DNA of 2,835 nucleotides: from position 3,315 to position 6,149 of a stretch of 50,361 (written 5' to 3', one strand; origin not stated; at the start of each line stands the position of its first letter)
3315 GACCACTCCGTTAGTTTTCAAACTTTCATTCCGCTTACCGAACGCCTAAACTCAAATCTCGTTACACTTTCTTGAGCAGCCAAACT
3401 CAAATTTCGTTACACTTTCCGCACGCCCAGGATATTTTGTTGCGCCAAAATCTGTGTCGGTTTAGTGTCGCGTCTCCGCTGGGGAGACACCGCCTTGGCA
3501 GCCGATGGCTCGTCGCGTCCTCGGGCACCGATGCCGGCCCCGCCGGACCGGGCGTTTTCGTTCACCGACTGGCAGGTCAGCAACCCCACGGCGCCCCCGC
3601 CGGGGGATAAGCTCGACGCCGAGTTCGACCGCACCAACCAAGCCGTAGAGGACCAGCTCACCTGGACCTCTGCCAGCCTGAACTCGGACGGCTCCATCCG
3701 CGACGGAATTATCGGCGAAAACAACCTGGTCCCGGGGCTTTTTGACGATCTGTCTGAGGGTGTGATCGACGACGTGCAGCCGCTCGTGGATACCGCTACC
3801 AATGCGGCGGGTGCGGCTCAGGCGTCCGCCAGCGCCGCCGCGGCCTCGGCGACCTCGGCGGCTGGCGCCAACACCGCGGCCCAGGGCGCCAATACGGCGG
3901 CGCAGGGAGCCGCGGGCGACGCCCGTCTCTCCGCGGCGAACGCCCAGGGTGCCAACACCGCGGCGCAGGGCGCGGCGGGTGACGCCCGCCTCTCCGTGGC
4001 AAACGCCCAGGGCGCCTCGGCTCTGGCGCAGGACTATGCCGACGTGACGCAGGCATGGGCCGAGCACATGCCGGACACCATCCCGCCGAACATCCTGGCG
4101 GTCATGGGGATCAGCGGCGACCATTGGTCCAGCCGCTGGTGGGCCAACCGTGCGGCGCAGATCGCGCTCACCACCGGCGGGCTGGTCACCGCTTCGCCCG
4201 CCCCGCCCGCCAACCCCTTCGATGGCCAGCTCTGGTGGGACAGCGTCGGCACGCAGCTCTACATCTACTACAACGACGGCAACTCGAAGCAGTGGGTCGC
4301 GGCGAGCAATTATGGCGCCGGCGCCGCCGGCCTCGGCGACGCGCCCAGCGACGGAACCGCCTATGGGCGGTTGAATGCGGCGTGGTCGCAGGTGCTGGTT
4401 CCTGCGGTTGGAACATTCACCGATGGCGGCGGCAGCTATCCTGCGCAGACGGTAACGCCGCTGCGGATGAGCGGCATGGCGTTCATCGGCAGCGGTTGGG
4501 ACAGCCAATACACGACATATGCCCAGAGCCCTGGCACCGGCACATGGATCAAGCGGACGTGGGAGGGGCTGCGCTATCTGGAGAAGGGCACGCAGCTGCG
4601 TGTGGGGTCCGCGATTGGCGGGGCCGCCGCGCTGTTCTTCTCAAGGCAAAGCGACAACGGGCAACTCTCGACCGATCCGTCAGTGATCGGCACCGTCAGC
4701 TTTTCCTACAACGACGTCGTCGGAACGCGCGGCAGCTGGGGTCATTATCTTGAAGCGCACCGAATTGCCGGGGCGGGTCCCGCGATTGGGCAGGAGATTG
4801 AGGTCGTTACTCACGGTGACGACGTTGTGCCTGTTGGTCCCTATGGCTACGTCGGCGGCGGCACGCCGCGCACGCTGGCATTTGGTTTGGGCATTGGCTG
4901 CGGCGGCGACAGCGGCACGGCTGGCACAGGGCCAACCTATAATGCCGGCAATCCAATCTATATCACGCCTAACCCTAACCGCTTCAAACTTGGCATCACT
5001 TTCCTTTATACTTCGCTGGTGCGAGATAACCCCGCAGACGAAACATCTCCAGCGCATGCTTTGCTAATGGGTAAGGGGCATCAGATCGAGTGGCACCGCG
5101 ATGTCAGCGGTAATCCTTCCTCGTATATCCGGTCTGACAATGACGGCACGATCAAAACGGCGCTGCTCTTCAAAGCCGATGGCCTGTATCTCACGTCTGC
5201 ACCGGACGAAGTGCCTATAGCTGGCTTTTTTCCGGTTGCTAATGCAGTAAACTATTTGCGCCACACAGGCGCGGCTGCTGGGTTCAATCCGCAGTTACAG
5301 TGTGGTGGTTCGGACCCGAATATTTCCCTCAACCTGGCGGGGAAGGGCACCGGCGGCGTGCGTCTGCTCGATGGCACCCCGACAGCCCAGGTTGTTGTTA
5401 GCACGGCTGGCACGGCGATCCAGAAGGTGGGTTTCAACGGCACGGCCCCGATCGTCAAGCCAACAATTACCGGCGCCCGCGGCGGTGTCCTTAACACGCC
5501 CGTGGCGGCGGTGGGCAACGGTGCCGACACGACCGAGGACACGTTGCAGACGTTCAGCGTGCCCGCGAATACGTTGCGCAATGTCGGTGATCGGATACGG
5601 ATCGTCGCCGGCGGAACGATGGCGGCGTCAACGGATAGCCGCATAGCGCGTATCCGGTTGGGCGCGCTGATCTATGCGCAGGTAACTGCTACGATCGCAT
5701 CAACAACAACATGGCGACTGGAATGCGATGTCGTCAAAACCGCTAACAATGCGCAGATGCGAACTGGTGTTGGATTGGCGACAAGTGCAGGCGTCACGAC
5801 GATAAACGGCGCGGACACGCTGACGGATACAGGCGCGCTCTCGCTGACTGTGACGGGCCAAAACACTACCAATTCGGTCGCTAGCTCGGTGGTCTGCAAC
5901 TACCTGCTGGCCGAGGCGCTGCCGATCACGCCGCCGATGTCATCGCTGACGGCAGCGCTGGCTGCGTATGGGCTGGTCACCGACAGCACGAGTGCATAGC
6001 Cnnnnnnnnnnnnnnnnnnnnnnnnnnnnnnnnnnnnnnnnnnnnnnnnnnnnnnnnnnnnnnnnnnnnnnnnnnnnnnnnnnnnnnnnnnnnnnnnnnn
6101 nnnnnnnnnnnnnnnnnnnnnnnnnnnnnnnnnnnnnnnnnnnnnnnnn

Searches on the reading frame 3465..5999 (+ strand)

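Call 8: search_protein_families(library=pfam, proteins=[window:3465-5999:+], max_evalue=0.01)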
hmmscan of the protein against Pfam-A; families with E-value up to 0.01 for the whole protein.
window:3465-5999:+ (844 aa): 0 families

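Call 82: search_protein_families(library=phrogs, proteins=[window:3465-5999:+], max_evalue=0.001)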
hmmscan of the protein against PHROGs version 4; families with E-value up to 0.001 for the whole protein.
window:3465-5999:+ (844 aa): 2 families
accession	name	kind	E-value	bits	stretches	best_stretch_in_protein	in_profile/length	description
phrog_3304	-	tail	1.1e-06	29.6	1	241-280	127-166/177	L-shaped tail fiber protein assembly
phrog_3279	-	tail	2.4e-06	28.4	1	109-192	146-229/396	tail fiber protein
